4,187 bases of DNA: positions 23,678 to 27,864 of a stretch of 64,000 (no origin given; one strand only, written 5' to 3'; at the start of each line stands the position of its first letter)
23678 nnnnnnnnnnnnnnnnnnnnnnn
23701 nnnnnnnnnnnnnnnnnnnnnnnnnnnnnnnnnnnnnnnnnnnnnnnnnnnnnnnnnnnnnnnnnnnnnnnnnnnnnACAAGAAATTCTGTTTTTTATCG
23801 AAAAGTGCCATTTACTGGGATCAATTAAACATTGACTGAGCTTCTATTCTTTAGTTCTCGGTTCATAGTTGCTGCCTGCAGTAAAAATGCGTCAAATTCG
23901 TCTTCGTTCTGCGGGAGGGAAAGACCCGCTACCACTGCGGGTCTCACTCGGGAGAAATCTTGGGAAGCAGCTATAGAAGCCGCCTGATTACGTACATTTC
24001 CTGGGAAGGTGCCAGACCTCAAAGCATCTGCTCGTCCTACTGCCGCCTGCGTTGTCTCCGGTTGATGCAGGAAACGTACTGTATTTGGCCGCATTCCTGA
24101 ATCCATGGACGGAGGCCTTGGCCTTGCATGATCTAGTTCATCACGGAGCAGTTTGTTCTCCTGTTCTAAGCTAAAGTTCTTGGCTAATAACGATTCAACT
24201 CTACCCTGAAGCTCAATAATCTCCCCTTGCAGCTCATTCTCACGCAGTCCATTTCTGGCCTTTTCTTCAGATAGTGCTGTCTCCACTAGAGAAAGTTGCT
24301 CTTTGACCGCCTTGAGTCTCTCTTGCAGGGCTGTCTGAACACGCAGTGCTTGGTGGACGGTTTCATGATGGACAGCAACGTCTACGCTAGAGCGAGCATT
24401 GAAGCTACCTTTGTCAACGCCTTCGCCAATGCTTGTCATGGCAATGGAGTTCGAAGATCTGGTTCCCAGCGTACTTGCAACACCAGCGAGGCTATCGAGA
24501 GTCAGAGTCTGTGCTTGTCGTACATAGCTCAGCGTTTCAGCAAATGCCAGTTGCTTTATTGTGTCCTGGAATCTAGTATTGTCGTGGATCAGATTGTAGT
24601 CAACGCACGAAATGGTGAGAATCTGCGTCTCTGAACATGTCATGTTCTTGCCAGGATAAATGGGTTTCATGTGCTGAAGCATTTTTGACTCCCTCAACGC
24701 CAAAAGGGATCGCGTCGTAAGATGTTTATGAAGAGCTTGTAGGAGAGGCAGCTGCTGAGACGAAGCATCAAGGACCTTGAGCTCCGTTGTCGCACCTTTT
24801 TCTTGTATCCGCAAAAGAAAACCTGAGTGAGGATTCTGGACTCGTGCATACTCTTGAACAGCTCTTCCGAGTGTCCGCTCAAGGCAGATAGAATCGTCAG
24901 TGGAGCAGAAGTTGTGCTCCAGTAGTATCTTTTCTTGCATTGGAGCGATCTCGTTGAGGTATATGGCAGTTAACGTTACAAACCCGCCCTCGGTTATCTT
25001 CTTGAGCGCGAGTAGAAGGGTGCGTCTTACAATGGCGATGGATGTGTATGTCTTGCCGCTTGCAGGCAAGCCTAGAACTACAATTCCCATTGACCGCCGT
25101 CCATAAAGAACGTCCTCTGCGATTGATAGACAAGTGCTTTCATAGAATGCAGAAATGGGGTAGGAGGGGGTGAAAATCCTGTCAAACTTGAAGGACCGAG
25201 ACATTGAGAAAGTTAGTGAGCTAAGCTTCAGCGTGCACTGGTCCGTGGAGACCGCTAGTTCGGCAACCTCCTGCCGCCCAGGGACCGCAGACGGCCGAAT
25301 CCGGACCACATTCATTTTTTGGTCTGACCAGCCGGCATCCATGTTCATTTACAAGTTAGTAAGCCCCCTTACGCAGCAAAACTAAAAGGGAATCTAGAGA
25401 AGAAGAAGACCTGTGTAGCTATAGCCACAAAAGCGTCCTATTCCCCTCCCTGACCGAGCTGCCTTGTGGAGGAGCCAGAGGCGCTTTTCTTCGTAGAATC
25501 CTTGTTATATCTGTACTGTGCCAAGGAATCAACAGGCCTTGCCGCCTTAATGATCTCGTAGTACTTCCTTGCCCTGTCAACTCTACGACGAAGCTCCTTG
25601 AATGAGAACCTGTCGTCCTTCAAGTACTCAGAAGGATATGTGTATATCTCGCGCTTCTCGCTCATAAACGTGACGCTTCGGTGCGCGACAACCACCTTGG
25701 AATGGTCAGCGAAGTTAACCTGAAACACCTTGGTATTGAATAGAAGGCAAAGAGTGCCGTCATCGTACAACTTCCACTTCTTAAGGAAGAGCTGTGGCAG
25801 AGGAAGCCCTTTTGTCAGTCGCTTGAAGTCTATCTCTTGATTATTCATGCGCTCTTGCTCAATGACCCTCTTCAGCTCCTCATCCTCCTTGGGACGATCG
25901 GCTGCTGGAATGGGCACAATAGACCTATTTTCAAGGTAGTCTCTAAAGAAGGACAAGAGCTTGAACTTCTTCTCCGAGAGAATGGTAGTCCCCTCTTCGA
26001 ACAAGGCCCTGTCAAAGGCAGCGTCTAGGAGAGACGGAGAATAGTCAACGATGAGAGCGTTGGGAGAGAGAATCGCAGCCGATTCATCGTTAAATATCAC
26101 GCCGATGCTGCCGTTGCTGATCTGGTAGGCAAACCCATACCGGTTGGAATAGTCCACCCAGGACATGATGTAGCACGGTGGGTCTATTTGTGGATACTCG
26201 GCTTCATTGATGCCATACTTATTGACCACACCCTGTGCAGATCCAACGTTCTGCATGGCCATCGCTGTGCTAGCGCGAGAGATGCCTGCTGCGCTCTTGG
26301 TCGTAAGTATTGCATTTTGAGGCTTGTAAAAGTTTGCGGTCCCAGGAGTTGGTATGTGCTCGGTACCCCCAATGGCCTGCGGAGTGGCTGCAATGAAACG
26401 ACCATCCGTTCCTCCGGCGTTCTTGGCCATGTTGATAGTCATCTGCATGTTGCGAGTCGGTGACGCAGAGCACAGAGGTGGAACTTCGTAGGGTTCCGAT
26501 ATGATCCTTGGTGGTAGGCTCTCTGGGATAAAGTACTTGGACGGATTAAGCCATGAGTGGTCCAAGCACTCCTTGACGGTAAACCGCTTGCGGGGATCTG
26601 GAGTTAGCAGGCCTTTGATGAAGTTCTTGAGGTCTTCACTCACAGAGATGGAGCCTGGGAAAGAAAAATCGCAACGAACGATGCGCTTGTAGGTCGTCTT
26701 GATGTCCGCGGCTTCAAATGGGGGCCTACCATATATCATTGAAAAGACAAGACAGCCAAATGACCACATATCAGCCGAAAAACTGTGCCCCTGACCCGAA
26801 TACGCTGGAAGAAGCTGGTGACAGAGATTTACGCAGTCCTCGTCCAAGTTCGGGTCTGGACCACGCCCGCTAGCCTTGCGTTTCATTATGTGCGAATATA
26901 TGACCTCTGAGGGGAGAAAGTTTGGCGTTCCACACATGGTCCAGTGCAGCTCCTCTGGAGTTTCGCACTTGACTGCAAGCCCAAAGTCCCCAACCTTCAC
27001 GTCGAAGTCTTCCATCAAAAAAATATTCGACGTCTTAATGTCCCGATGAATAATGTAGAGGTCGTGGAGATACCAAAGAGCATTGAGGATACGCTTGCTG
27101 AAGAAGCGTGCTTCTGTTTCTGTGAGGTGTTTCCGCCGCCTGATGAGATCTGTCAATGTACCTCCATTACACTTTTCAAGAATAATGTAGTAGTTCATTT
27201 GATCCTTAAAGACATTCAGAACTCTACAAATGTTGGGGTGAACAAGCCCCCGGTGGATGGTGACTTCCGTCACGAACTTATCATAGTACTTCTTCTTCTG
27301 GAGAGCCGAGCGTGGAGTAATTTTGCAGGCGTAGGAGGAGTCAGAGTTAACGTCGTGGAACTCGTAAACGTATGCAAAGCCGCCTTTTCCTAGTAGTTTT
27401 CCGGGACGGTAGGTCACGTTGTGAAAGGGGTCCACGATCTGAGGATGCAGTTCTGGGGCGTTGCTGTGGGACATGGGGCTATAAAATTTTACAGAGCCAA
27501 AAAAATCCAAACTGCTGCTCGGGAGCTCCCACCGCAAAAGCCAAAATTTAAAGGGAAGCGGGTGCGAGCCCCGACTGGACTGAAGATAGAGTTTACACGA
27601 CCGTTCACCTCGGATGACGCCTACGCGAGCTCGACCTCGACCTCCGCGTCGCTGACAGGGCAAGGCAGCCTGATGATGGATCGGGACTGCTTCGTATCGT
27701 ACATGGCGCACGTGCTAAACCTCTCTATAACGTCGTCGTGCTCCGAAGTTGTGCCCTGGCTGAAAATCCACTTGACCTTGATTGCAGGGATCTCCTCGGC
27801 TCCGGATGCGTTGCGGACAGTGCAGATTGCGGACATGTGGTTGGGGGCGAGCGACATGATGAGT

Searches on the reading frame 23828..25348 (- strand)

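Call 17: search_protein_families(library=pfam, proteins=[window:23828-25348:-], max_evalue=0.001)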
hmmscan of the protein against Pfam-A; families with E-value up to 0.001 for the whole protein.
window:23828-25348:- (507 aa): 1 family
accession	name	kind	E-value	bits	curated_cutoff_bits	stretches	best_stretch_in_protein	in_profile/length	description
PF00225.29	Kinesin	-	1.5e-05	24.6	29.3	1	27-102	12-91/327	Kinesin motor domain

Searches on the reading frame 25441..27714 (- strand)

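Call 17: search_protein_families(library=pfam, proteins=[window:25441-27714:-], max_evalue=0.001)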
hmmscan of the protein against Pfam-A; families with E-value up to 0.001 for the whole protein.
window:25441-27714:- (758 aa): 4 families
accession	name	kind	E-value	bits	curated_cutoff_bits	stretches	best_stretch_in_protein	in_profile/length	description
PF00069.31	Pkinase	-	7.4e-64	216.1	31.7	2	103-275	2-172/263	Protein kinase domain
PF07714.23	PK_Tyr_Ser-Thr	-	1.4e-28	100.3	23.1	1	106-255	5-157/258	Protein tyrosine and serine/threonine kinase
PF00659.24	POLO_box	-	5.7e-17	61.9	23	2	524-559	1-36/61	POLO box duplicated region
PF14531.12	Kinase-like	-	0.00011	22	25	0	192-252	137-197/289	Kinase-like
